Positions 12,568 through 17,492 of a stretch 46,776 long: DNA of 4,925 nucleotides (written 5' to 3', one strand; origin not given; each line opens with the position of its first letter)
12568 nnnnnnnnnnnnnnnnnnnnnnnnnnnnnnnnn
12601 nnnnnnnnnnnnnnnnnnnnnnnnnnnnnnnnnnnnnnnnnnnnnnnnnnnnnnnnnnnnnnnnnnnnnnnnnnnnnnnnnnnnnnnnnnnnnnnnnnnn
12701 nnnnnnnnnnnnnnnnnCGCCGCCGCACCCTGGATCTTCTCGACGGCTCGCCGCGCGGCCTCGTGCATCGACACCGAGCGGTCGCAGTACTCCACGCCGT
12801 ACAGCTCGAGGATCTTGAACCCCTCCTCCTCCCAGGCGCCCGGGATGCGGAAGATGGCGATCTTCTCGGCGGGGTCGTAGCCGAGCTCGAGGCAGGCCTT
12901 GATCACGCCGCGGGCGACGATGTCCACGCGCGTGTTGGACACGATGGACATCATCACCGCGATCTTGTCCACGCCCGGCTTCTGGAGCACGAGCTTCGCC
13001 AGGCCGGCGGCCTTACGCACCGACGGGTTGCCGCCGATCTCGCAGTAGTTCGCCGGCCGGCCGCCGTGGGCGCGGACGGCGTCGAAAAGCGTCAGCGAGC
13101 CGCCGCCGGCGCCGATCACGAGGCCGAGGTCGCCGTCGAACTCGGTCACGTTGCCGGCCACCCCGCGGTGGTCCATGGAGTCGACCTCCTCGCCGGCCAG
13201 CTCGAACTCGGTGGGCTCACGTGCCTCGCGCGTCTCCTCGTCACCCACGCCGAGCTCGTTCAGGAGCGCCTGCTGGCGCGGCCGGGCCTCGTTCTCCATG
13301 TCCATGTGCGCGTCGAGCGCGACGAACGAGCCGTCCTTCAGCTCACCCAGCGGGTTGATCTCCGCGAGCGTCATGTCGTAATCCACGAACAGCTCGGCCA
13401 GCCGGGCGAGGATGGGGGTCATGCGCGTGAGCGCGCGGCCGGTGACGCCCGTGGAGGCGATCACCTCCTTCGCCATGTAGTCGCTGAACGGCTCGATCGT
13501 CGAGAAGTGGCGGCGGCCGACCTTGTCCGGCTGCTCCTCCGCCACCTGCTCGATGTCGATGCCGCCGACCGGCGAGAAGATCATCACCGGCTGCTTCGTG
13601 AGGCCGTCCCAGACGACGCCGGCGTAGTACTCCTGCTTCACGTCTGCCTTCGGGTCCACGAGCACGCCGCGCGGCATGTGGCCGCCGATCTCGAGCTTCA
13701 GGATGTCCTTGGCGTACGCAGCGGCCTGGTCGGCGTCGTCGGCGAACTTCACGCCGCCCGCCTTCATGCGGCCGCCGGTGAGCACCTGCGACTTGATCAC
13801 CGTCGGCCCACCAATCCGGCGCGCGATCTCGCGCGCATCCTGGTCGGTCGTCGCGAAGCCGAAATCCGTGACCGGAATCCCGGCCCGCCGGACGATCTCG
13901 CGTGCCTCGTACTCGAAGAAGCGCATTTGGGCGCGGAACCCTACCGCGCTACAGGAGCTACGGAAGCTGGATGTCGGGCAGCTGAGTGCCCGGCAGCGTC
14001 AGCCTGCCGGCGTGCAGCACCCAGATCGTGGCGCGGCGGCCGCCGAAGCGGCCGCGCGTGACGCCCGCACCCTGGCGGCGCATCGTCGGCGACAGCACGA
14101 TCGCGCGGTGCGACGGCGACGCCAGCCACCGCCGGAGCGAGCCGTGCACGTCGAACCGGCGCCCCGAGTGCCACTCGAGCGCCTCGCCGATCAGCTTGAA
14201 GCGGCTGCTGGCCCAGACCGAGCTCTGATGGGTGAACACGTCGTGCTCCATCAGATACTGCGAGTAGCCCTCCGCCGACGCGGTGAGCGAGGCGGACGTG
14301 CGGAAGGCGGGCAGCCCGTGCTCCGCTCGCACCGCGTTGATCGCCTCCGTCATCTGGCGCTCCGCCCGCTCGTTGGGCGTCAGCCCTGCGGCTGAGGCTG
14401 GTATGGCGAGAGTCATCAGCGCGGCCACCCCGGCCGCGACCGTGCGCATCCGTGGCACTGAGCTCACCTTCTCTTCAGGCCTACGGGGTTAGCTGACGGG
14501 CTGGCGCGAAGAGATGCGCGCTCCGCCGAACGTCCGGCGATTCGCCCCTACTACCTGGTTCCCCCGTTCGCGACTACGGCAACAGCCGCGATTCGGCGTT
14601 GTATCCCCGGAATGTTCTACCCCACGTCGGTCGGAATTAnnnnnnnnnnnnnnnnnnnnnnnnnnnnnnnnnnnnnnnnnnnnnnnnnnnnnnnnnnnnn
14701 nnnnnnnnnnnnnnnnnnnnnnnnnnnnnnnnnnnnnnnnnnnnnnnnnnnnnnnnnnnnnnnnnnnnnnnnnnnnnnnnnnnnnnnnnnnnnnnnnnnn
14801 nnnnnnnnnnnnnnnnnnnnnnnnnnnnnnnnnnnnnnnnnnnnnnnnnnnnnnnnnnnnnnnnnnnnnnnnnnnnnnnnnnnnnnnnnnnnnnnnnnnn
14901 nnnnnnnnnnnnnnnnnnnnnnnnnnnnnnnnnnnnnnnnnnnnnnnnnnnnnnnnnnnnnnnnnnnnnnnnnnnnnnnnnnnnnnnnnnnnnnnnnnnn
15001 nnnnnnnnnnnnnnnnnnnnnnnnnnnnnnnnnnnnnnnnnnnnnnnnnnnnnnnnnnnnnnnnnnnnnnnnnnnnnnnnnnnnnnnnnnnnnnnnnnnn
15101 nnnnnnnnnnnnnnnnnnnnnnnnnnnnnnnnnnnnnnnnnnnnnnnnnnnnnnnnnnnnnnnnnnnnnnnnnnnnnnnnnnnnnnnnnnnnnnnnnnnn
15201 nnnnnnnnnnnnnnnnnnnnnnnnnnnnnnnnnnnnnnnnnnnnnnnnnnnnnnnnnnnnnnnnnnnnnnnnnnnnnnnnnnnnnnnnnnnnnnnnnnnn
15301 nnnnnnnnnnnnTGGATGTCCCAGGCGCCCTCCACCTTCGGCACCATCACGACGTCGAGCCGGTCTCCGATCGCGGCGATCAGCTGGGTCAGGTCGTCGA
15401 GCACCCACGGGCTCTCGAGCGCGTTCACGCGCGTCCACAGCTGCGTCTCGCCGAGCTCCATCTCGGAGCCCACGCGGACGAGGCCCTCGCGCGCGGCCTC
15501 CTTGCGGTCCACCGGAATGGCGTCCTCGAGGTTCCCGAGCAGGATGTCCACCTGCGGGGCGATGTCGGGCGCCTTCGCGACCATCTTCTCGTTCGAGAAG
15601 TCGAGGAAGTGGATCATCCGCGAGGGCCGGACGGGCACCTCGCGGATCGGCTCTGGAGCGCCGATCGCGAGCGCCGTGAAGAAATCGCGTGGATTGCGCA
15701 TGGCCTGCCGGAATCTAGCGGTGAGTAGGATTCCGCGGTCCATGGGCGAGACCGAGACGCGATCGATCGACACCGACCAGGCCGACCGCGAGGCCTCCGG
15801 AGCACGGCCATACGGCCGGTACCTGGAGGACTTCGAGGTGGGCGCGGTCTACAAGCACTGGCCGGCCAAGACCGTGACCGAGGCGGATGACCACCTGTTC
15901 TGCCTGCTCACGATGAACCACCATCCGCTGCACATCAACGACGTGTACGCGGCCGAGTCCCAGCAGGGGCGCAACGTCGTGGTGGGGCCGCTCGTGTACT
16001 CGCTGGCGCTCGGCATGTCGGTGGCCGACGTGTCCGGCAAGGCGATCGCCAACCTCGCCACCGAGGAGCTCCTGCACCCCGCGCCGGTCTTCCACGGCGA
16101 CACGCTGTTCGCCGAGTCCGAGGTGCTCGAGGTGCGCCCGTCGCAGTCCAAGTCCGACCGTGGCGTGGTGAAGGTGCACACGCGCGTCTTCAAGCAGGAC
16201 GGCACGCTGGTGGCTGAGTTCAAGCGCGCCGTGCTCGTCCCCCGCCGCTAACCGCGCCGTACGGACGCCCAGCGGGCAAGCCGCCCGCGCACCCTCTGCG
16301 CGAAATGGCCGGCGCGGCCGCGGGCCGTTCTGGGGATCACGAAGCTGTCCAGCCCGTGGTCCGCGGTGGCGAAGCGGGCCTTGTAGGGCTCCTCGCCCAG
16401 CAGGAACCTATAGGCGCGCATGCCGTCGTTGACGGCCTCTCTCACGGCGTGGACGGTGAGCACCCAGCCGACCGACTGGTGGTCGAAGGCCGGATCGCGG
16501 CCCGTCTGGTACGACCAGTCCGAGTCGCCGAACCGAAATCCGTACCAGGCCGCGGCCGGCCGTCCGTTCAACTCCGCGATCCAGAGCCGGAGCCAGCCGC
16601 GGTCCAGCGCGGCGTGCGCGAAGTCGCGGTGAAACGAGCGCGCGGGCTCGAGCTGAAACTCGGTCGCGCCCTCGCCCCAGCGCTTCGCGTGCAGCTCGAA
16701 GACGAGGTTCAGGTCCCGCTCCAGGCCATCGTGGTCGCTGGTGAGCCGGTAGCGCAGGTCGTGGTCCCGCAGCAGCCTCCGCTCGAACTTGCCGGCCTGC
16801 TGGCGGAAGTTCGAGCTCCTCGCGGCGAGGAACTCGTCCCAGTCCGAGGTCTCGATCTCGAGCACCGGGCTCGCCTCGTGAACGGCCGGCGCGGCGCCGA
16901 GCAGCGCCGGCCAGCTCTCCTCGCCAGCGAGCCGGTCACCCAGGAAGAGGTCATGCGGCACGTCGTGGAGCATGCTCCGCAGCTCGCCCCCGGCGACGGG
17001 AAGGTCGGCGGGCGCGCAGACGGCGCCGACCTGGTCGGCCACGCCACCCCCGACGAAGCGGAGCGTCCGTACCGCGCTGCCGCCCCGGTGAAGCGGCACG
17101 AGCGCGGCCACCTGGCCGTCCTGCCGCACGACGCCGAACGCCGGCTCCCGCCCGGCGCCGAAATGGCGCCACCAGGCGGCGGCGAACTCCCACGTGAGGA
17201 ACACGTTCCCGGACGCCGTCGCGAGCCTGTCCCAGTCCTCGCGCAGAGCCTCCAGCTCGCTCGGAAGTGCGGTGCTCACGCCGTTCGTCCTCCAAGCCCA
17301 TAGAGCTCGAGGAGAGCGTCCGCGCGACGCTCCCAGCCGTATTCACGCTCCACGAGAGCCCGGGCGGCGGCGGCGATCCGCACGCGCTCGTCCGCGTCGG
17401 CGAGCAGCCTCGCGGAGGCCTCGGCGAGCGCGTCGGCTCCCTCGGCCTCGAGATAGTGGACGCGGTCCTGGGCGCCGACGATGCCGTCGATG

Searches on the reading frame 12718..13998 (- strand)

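Call 4: search_protein_families(library=pfam, proteins=[window:12718-13998:-], max_evalue=0.01)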
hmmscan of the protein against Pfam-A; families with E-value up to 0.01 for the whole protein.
window:12718-13998:- (427 aa): 6 families
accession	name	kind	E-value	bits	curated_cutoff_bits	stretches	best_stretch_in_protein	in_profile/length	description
PF08442.15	ATP-grasp_2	-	3.2e-51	174.3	29.5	1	27-218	2-201/202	ATP-grasp domain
PF13549.11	ATP-grasp_5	-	7.2e-11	42.3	27.6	1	28-233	11-220/221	ATP-grasp domain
PF24948.1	Citrate_synth_N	-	1.1e-07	31.9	83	1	66-238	54-224/232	ATP-citrate synthase ATP-grasp domain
PF01071.24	GARS_A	-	0.0001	22.6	27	1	32-117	6-88/194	Phosphoribosylglycinamide synthetase, ATP-grasp (A) domain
PF16114.10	Citrate_bind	-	0.00071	19.6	26.8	1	287-373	28-121/177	ATP citrate lyase citrate-binding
PF02786.22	CPSase_L_D2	-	0.0078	16.2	19.8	0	32-102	5-73/211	Carbamoyl-phosphate synthase L chain, ATP binding domain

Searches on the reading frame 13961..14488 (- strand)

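Call 4: search_protein_families(library=pfam, proteins=[window:13961-14488:-], max_evalue=0.01)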
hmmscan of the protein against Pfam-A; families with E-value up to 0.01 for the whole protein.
window:13961-14488:- (176 aa): 1 family
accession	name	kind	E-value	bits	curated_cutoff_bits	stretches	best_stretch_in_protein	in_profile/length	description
PF00188.32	CAP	-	5.2e-10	40.6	21.1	1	48-158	2-115/117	Cysteine-rich secretory protein family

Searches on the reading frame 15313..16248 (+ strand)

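Call 11: search_protein_families(library=pfam, proteins=[window:15313-16248:+], max_evalue=0.01)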
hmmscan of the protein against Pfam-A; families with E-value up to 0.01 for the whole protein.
window:15313-16248:+ (312 aa): 2 families
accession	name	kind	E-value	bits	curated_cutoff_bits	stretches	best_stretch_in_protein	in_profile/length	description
PF01575.25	MaoC_dehydratas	-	1.3e-15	57.6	27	1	176-284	6-113/123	MaoC like domain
PF19315.5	MC_hydratase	-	2e-13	50.7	26.5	1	162-312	15-167/353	Mesaconyl-CoA hydratase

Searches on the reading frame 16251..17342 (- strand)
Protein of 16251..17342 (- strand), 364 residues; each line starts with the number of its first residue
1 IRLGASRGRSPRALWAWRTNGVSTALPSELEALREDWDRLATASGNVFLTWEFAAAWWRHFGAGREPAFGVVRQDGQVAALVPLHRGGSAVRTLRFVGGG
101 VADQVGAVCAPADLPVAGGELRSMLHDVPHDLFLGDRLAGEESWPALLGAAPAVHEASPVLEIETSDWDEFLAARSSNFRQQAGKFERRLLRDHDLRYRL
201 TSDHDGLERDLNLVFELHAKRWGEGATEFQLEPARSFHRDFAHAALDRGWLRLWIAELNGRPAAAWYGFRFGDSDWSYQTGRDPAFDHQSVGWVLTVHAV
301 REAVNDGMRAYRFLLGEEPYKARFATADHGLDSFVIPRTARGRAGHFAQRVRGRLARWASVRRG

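Call 4: search_protein_families(library=pfam, proteins=[window:16251-17342:-], max_evalue=0.01)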
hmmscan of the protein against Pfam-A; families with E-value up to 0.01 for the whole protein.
window:16251-17342:- (364 aa): 1 family
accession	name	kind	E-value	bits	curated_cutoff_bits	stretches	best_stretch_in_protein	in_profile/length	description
PF13480.13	Acetyltransf_6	-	4.6e-29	101.8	22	1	177-321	1-142/143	Acetyltransferase (GNAT) domain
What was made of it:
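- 16248..17342 (-): FemAB-like GNAT (Acetyltransf_6) at the left edge of the locus. It is adjacent to the sortase in some relatives. PF13480 102 bits (call 4).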

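Call 12: search_protein_families(library=ncbifam, proteins=[window:16251-17342:-], max_evalue=0.01)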
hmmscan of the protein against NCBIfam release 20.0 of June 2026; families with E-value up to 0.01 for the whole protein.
window:16251-17342:- (364 aa): 1 family
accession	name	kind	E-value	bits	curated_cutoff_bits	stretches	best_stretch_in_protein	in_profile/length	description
NF047385.1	T4SS_GNAT_BspF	exception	2.4e-05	23.1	775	1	158-307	205-356/428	type IV secretion system effector crotonyl transferase BspF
